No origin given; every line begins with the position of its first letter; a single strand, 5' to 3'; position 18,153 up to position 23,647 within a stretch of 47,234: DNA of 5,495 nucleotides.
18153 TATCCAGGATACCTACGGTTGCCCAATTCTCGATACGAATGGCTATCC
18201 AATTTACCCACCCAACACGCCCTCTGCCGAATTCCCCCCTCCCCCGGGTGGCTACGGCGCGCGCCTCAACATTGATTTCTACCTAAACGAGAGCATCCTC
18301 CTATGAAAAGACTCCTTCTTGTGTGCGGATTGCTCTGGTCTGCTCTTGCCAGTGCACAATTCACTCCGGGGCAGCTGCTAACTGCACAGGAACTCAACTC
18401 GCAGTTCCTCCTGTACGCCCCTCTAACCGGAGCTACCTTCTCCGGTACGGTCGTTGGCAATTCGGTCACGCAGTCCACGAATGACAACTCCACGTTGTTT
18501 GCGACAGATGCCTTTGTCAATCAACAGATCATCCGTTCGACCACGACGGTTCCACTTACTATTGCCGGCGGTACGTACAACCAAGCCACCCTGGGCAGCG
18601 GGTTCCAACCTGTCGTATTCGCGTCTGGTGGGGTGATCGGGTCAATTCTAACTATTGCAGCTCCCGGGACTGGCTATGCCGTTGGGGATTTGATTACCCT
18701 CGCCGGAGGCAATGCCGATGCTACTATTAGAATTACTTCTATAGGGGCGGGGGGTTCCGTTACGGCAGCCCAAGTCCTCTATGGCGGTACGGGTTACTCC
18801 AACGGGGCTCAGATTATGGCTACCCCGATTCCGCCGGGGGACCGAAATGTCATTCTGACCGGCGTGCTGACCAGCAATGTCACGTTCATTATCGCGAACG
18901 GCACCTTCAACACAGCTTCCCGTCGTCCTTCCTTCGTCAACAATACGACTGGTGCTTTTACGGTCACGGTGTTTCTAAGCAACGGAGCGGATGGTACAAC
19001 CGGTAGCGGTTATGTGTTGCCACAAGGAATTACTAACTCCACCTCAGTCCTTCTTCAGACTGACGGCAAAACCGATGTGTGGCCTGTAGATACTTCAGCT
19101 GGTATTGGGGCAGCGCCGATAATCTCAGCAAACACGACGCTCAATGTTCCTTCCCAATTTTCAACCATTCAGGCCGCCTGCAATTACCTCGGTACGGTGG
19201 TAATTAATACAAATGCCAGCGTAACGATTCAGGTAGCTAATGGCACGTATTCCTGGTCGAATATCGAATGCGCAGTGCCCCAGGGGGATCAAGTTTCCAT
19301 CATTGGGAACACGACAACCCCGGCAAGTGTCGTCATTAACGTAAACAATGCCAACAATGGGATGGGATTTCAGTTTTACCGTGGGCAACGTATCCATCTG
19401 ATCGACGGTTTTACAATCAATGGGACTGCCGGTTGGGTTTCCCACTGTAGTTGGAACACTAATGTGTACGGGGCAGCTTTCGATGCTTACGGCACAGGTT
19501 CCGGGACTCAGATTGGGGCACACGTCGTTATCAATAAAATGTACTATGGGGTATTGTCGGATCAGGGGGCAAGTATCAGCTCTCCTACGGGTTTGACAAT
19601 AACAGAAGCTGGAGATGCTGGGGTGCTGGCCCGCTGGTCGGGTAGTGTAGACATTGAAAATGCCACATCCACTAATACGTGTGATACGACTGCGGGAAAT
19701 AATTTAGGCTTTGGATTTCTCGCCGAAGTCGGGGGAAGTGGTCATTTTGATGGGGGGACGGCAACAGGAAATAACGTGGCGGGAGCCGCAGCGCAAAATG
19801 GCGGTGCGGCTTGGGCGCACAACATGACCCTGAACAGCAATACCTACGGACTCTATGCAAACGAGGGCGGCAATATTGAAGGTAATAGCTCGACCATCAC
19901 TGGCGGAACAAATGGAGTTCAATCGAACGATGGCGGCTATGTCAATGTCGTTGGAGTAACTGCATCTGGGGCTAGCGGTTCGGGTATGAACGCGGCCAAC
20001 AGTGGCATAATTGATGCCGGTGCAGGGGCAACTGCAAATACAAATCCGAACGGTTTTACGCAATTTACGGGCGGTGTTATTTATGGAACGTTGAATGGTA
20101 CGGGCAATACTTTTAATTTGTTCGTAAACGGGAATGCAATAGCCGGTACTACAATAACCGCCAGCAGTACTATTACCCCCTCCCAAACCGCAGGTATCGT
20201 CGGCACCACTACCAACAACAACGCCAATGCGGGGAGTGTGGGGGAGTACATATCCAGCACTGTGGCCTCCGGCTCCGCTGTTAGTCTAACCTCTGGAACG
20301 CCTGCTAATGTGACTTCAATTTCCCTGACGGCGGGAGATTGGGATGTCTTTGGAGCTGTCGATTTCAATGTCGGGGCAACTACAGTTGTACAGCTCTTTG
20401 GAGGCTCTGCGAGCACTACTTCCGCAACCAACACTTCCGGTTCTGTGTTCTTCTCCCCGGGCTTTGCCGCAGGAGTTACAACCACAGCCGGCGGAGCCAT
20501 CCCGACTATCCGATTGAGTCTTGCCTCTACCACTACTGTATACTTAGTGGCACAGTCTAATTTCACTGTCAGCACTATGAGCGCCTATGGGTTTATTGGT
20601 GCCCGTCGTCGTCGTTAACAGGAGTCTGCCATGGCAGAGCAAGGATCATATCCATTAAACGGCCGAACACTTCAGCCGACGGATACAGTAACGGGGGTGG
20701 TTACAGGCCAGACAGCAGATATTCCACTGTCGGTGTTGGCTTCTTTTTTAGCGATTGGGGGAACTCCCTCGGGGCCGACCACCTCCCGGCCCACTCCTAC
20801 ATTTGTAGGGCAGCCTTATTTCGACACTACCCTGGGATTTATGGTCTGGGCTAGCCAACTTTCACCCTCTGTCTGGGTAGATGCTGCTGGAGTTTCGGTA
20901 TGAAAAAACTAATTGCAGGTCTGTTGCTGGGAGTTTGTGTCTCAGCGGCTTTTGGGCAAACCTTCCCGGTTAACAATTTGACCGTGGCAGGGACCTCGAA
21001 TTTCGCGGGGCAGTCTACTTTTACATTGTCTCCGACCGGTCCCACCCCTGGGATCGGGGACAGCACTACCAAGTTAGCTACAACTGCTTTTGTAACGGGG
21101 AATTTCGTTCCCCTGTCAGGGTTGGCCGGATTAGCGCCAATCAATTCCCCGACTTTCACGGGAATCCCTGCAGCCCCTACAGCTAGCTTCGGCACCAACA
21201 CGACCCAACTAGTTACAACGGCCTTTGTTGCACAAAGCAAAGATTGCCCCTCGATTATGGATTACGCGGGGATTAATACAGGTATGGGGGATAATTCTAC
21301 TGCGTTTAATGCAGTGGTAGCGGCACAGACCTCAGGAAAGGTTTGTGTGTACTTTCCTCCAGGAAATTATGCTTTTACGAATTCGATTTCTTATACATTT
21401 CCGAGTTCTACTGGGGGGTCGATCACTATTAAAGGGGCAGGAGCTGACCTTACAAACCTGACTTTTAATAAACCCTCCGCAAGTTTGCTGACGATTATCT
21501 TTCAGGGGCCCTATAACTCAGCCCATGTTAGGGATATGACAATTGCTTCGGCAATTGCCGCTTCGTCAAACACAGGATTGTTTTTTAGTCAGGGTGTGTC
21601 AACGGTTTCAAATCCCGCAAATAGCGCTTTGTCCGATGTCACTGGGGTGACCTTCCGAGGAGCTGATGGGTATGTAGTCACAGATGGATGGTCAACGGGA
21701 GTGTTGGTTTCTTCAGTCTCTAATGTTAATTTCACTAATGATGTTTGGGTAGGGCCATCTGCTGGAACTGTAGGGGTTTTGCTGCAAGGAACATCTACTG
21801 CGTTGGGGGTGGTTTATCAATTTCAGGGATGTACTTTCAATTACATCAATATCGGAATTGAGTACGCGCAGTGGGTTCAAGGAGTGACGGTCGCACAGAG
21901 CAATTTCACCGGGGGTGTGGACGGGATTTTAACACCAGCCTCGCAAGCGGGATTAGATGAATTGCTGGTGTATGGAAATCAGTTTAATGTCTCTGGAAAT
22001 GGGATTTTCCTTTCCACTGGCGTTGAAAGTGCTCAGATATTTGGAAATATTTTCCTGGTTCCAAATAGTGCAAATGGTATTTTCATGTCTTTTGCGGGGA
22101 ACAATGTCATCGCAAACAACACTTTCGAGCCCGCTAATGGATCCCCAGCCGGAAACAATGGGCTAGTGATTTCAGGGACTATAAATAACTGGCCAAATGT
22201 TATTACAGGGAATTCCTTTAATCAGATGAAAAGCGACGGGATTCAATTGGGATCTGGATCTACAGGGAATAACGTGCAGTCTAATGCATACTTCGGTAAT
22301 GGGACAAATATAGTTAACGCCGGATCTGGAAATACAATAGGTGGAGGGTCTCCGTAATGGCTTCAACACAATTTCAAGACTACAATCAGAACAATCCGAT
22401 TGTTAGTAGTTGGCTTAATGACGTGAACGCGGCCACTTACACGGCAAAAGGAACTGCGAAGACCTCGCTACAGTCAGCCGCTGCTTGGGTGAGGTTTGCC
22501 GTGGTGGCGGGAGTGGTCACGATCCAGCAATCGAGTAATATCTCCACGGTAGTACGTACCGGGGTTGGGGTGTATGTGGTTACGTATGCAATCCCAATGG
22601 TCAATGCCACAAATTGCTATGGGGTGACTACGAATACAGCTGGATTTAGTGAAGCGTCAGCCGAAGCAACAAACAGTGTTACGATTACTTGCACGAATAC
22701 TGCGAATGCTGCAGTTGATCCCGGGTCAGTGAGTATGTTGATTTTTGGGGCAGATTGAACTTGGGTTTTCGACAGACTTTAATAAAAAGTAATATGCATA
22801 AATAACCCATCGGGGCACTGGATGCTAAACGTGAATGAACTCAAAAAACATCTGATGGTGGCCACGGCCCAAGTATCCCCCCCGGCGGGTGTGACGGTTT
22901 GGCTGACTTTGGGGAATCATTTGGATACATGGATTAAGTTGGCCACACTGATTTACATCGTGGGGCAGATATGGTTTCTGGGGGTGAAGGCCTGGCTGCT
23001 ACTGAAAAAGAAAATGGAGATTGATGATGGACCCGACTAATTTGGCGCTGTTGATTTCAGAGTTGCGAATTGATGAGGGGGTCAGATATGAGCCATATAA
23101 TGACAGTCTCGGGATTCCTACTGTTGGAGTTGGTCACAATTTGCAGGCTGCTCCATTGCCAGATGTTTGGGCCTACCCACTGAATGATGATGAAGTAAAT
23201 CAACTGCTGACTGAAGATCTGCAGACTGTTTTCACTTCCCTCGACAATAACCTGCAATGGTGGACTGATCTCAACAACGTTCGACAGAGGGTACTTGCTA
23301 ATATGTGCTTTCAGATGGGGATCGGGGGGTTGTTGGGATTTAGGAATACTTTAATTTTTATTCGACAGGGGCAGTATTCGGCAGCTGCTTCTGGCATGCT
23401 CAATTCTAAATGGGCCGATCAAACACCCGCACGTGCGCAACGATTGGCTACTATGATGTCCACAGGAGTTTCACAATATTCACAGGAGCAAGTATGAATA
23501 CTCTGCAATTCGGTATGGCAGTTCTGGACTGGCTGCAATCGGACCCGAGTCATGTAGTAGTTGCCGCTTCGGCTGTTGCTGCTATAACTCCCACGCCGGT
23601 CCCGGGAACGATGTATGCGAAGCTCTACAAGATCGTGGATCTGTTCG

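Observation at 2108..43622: At least 15 dispersed copies of a ~40-bp near-palindromic intergenic element, on both transcription arms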

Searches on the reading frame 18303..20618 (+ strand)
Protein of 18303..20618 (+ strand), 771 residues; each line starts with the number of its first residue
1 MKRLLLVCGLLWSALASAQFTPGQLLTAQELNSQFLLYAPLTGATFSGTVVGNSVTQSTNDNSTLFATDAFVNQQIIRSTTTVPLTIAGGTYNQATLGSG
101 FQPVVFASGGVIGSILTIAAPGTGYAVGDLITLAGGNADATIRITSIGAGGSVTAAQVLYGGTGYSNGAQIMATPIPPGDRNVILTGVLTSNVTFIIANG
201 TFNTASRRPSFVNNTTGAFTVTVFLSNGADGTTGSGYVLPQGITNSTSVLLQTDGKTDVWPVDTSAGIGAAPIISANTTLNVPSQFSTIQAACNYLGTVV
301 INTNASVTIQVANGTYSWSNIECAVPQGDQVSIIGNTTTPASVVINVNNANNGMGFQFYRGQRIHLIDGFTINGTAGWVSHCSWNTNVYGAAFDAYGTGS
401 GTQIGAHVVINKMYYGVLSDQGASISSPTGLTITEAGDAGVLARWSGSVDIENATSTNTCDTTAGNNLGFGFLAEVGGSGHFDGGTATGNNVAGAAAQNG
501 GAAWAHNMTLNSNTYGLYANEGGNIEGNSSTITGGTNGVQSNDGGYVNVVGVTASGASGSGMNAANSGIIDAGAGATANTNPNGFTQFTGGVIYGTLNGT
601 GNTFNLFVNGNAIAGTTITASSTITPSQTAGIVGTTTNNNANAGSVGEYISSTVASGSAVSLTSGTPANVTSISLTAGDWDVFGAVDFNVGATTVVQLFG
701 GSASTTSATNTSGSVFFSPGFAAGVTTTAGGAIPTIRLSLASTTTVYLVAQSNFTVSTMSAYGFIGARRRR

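Call 7: search_protein_families(library=phrogs, proteins=[window:18303-20618:+])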
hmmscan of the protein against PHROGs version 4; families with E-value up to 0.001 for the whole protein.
window:18303-20618:+ (771 aa): 2 families
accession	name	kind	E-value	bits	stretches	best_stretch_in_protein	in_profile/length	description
phrog_11393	-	tail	9.1e-06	25.6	1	488-771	297-538/538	tail fiber protein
phrog_26741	-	unknown function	0.0003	20.7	1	115-176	221-281/497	-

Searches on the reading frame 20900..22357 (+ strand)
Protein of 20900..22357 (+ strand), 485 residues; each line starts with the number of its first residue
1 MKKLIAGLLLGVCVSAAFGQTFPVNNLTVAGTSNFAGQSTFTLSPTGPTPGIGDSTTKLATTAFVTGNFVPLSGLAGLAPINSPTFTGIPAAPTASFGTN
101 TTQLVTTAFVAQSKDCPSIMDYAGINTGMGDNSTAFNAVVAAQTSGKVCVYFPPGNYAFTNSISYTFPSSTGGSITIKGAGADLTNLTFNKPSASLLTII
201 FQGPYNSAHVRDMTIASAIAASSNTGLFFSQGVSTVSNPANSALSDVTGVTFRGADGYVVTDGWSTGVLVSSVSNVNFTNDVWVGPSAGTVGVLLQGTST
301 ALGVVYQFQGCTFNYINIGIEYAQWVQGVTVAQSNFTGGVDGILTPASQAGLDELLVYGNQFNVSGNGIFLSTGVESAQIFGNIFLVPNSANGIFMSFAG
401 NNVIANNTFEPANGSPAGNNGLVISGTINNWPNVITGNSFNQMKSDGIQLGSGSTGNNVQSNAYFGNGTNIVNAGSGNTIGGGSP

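Call 7: search_protein_families(library=phrogs, proteins=[window:20900-22357:+])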
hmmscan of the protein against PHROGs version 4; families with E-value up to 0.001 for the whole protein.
window:20900-22357:+ (485 aa): 6 families
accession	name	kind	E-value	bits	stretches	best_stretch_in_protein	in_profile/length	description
phrog_9625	-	unknown function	1.5e-12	46.9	2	21-148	652-775/1586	-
phrog_22682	-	tail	1.1e-09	39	1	39-143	183-286/400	tail fiber protein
phrog_4209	-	tail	1.5e-08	35.1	1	74-281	105-276/406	tail fiber protein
phrog_2631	-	tail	4.8e-08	33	1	76-112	343-379/644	tail fiber protein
phrog_454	-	tail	4.7e-07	29.3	1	79-111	286-318/1376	tail fiber protein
phrog_7032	-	tail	4.5e-06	26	1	78-112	250-284/866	tail fiber protein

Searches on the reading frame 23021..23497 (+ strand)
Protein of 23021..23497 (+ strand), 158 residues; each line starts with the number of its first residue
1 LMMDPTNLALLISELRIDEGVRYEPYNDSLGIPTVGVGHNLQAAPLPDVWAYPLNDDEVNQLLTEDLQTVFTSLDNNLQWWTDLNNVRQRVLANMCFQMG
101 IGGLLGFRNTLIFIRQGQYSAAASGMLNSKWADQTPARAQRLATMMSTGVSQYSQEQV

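Call 89: search_protein_families(library=phrogs, max_evalue=0.001, proteins=[window:23021-23497:+])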
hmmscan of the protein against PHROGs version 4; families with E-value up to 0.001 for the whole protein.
window:23021-23497:+ (158 aa): 6 families
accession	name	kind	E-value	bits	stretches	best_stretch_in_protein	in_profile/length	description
phrog_33534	-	unknown function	2.1e-30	105.6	1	73-152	3-88/94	-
phrog_7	-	lysis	2.5e-18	66.6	1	11-131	558-673/873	endolysin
phrog_13211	-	tail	2.6e-18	66.5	1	22-144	761-881/887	baseplate hub subunit and tail lysozyme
phrog_430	-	tail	1.6e-15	57.6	1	15-149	171-288/868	baseplate hub subunit and tail lysozyme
phrog_2083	-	head and packaging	8.4e-13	48.8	1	2-150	754-903/908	internal virion lysozyme motif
phrog_15410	-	unknown function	1.4e-08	35.1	1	22-143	184-308/311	-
